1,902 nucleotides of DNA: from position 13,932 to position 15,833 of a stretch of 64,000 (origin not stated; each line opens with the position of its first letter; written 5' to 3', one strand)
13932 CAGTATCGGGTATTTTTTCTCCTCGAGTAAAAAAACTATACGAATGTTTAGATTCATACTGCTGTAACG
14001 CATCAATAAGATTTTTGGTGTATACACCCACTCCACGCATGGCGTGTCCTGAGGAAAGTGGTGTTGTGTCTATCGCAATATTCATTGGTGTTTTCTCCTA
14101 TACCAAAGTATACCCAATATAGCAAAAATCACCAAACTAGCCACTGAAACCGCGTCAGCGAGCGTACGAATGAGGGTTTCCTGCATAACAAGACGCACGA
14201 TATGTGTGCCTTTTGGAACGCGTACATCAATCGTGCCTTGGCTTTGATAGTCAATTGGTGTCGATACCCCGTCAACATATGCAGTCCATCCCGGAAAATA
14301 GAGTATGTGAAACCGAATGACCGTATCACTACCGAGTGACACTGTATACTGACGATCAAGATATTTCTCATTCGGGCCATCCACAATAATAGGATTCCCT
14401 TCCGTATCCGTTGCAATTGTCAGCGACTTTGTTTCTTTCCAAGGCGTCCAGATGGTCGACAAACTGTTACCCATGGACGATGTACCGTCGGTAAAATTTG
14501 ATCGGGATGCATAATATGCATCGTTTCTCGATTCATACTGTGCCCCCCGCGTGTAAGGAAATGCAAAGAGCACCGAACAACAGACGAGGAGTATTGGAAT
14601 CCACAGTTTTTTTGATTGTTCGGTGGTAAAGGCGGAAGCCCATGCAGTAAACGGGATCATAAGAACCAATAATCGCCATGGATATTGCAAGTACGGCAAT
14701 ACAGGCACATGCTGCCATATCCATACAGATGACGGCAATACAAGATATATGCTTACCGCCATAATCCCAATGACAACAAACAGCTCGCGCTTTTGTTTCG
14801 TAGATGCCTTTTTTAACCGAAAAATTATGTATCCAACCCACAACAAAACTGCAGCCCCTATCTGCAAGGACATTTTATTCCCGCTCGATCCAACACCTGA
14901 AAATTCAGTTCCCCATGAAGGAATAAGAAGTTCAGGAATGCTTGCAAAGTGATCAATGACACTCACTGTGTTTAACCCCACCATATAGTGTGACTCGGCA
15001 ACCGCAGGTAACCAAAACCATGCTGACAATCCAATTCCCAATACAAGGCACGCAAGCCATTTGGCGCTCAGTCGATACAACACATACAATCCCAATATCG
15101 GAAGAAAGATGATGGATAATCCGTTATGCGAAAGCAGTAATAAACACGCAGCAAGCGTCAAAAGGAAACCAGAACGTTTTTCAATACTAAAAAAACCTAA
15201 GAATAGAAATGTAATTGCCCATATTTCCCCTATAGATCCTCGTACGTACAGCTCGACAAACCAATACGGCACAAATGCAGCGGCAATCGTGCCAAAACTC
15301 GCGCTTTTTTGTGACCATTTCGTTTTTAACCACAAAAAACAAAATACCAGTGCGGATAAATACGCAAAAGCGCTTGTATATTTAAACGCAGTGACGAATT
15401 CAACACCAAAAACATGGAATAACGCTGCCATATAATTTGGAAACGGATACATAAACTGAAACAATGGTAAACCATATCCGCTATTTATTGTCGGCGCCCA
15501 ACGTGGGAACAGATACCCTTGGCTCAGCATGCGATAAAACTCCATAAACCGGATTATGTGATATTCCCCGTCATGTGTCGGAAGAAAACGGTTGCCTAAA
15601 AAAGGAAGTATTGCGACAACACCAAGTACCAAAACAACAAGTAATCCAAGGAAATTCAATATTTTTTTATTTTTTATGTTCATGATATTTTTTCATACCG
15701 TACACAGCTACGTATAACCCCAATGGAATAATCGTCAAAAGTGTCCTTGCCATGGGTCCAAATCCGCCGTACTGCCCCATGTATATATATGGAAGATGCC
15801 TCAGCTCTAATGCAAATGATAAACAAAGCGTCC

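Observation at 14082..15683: Four-copy 'short YfhO-like' family sharing a C-terminal module with the three long YfhO-like proteins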

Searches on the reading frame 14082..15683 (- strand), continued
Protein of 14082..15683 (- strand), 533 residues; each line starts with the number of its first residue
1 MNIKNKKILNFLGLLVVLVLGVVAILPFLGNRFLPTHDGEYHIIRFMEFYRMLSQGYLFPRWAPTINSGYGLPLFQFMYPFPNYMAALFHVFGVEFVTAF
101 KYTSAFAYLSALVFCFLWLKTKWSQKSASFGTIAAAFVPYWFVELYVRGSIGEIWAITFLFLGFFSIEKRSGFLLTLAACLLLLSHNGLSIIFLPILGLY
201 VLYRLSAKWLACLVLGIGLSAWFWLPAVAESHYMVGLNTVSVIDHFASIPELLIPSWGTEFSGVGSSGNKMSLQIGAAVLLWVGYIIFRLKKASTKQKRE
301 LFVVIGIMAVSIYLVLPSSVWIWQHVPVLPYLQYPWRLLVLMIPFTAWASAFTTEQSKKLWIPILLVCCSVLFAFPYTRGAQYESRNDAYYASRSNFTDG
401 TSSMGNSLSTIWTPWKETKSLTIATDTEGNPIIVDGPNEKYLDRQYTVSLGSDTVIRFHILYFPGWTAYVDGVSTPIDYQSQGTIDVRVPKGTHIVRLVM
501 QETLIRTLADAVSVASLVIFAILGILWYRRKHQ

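Call 41: find_related_loci(query=A1, collection=genome_contigs, flank=8000)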
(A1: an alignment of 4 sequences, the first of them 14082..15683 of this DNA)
Query A1 (533 aa) in genome_contigs; peptide patterns used: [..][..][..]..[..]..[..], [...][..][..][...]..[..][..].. (x = any residue, [..] = any of these).
597 stretches matched a pattern (row limit reached: there are more); 472 encode a relative of the query (tblastn E <= 1e-3); the best 80 are kept; 79 distinct loci.
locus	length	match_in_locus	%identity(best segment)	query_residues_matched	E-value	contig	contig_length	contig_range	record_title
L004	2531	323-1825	49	24-526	5e-158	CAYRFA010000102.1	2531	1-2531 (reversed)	MAG TPA_asm: uncultured Gammaproteobacteria bacterium isolate SRP050083_co2_70 genome assembly, contig: NODE_46335_lengt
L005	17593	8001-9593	46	2-532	8e-147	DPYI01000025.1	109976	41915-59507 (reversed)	MAG TPA_asm: Patescibacteria group bacterium isolate UBA10108 contig_1397, whole genome shotgun sequence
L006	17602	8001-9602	43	1-533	4e-142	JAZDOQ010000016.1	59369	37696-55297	MAG: Candidatus Gottesmanbacteria bacterium isolate MEGAHIT-group-0.784 k141_2556453, whole genome shotgun sequence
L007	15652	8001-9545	45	3-517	4e-140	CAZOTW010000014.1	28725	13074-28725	MAG TPA_asm: uncultured Gammaproteobacteria bacterium isolate SRP080215_co1_129 genome assembly, contig: NODE_618_length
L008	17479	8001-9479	45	14-510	1e-139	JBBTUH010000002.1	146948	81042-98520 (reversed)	MAG: Patescibacteria group bacterium isolate H41-bin250_1 H41_bin250_1_000000000002, whole genome shotgun sequence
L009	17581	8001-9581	44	5-533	4e-139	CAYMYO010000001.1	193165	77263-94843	MAG TPA_asm: uncultured Gammaproteobacteria bacterium isolate SRP302447_co1_58 genome assembly, contig: NODE_264_length_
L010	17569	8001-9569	43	6-533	2e-137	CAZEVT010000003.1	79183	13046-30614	MAG TPA_asm: uncultured Gammaproteobacteria bacterium isolate SRP119689_co1_156 genome assembly, contig: NODE_311_length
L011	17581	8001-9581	44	6-533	1e-137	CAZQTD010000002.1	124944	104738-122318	MAG TPA_asm: uncultured Gammaproteobacteria bacterium isolate binchicken_co58_20 genome assembly, contig: NODE_114_lengt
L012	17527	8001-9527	45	14-526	3e-137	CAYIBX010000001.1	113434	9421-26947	MAG TPA_asm: uncultured Gammaproteobacteria bacterium isolate ERP119705_co18_370 genome assembly, contig: NODE_77_length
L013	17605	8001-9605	61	1-533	0e+0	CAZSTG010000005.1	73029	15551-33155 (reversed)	MAG TPA_asm: uncultured Gammaproteobacteria bacterium isolate SRP294416_co1_745 genome assembly, contig: NODE_429_length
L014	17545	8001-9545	42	12-530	4e-131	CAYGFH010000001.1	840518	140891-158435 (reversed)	MAG TPA_asm: uncultured Gammaproteobacteria bacterium isolate ERP113451_co1_294 genome assembly, contig: NODE_1_length_8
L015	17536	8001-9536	43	2-517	9e-130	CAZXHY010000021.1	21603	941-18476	MAG TPA_asm: uncultured Gammaproteobacteria bacterium isolate ERP113451_co3_13 genome assembly, contig: NODE_1778_length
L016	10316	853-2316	45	31-524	3e-128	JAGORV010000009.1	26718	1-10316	Candidatus Woesebacteria bacterium isolate Gw_Eff_bin_29 Gw_Eff_3466_length_26718_cov_6.524125, whole genome shotgun seq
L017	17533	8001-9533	42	15-526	8e-128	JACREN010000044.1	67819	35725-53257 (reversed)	MAG: Candidatus Gottesmanbacteria bacterium isolate NC_groundwater_1700_Pr3_B-0.1um_46_16 SR-2_scaffold_141_3391866, who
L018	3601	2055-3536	43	23-517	2e-131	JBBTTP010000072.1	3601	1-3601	MAG: Patescibacteria group bacterium isolate H52-bin037_1 H52_bin037_1_000000000072, whole genome shotgun sequence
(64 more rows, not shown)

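Call 69: search_protein_families(library=pfam, alignment_id=A3, max_evalue=0.01)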
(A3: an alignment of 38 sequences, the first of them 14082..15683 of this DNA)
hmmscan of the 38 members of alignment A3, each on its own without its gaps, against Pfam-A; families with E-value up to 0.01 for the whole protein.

A. member 1, window:14082-15683:- (533 aa): 2 families
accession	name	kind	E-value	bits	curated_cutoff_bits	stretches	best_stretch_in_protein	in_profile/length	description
PF09586.16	YfhO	-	0.00037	19.4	28.5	1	447-500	771-823/835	Bacterial membrane protein YfhO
PF24661.1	DUF7649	-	0.0038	17.7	27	1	276-323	27-74/85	Domain of unknown function (DUF7649)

B. families by the number of members that match (of 38 scanned): 4 families
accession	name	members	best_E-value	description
PF09586.16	YfhO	28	2.1e-09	Bacterial membrane protein YfhO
PF10131.15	PTPS_related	15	5.9e-13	6-pyruvoyl-tetrahydropterin synthase related domain; membrane protein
PF13231.12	PMT_2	1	3.7e-05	Dolichyl-phosphate-mannose-protein mannosyltransferase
PF24661.1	DUF7649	1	0.0038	Domain of unknown function (DUF7649)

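Call 72: search_solved_structures(query=A3, max_evalue=1)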
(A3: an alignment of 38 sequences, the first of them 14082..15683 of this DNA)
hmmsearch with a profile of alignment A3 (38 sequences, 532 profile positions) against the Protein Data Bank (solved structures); distinct sequences matched with E-value up to 1: 1.
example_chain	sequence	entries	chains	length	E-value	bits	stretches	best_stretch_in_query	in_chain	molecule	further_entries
9k1u_D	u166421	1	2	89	0.24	13.2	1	457-503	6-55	Serine/threonine protein kinase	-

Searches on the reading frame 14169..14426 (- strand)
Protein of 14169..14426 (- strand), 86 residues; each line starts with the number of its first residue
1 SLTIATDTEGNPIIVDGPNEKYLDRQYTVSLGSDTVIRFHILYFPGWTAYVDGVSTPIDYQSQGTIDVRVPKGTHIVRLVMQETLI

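Call 59: predict_structure(alignment_id=A5)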
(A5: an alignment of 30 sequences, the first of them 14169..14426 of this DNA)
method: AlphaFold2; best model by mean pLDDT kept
length: 86 residues; sequences in the alignment: 30
mean_pLDDT: 90.5   pTM: 0.80
mean pLDDT of the five models: 90.5, 90.5, 89.8, 88.6, 87.3
residues with pLDDT >= 90: 66; 70-90: 16; 50-70: 3; < 50: 1
segments of 3 or more residues with pLDDT < 50: none
pLDDT, mean of each block of 10 residues (from residue 1): 79 82 90 96 95 97 95 97 81
secondary structure, 60 per line:
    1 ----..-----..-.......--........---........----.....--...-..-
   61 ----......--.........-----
elements in order: E15-21 E24-31 E35-42 E47-51 E54-56 E65-70 E73-81

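Call 63: fold_search(model_id=the predicted structure, library=pdb)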
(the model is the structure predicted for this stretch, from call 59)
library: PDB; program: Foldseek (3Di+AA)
matches with E <= 10: 819; with E <= 0.001: 0
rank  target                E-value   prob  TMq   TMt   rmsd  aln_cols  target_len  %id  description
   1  8k7x                  1.8e-02  1.00  0.51  0.10   5.6        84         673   21  Crystal structure of GH146 beta-L-arabinofuranosidase Bll3HypBA1 (amino acids 380-1223) in complex with Tris (released 2024-02-21)
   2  8p67_A                3.1e-02  1.00  0.57  0.14   3.2        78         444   10  Crystal structure of Thermothelomyces thermophila (double mutant EE) in complex with aldotetrauronic acid (released 2024-05-22)
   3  8k7y_A                3.6e-02  1.00  0.51  0.09   4.8        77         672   18  Crystal structure of GH146 beta-L-arabinofuranosidase Bll3HypBA1 (amino acids 380-1051), ligand-free form (released 2024-02-21)
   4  1hl9_B                4.5e-02  1.00  0.55  0.14   3.8        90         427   16  CRYSTAL STRUCTURE OF THERMOTOGA MARITIMA ALPHA-FUCOSIDASE IN COMPLEX WITH A MECHANISM BASED INHIBITOR (released 2004-02-05)
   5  9efk_AE               4.5e-02  0.99  0.45  0.27   5.0        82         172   15  Cryo-EM structure of the portal-tail complex of LME-1 phage (released 2025-04-16)
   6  7xdi_F                5.3e-02  0.99  0.53  0.13   4.9        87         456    8  Tail structure of bacteriophage SSV19 (released 2022-08-10)
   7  9m0b_B                5.5e-02  0.99  0.53  0.09   5.4       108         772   11  Crystal structure of alpha-agarase AGA from Catenovulum maritimum (released 2026-03-04)
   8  7o0e_A                6.2e-02  1.00  0.57  0.14   3.3        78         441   10  Crystal structure of GH30 (mutant E188A) complexed with aldotriuronic acid from Thermothelomyces thermophila. (released 2021-09-08)
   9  1hl8_B                7.6e-02  0.99  0.55  0.15   3.7        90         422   17  CRYSTAL STRUCTURE OF THERMOTOGA MARITIMA ALPHA-FUCOSIDASE (released 2004-01-15)
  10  7ncx_AAA              8.9e-02  1.00  0.56  0.14   3.5        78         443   12  Crystal structure of GH30 (double mutant EE) from Thermothelomyces thermophila. (released 2021-09-08)
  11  8c48_A                8.9e-02  1.00  0.55  0.13   4.1        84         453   10  Crystal structure of Thermothelomyces thermophila GH30 (double mutant EE) in complex with xylopentaose (released 2024-05-22)
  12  8exd_B                8.9e-02  0.97  0.47  0.09   5.2        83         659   14  Crystal structure of Aspergillus fumigatus sterylglucosidase A (released 2023-03-01)
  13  5cz3_A                8.9e-02  0.57  0.34  0.22  10.5       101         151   11  Crystal Structure of Myxoma Virus M64 (released 2015-11-18)
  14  8cbc_A                1.1e-01  0.99  0.55  0.13   4.1        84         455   10  Crystal structure of Thermothelomyces thermophila GH30 (double mutant EE) in complex with xylotriose. (released 2024-05-22)
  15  5jvk_A                1.1e-01  0.91  0.42  0.10   7.8        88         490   12  Structural insights into a family 39 glycoside hydrolase from the gut symbiont Bacteroides cellulosilyticus WH2. (released 2016-12-07)
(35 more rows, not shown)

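Call 73: search_solved_structures(query=A5, max_evalue=1)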
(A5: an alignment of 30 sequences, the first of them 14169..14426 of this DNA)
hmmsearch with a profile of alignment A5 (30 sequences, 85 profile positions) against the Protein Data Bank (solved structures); distinct sequences matched with E-value up to 1: 2.
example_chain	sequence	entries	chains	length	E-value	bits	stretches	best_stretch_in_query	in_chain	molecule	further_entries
9k1u_D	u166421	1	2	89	0.17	14.8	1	44-81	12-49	Serine/threonine protein kinase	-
5fu5_A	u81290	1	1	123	0.29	14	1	47-77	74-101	CBM77-RFPL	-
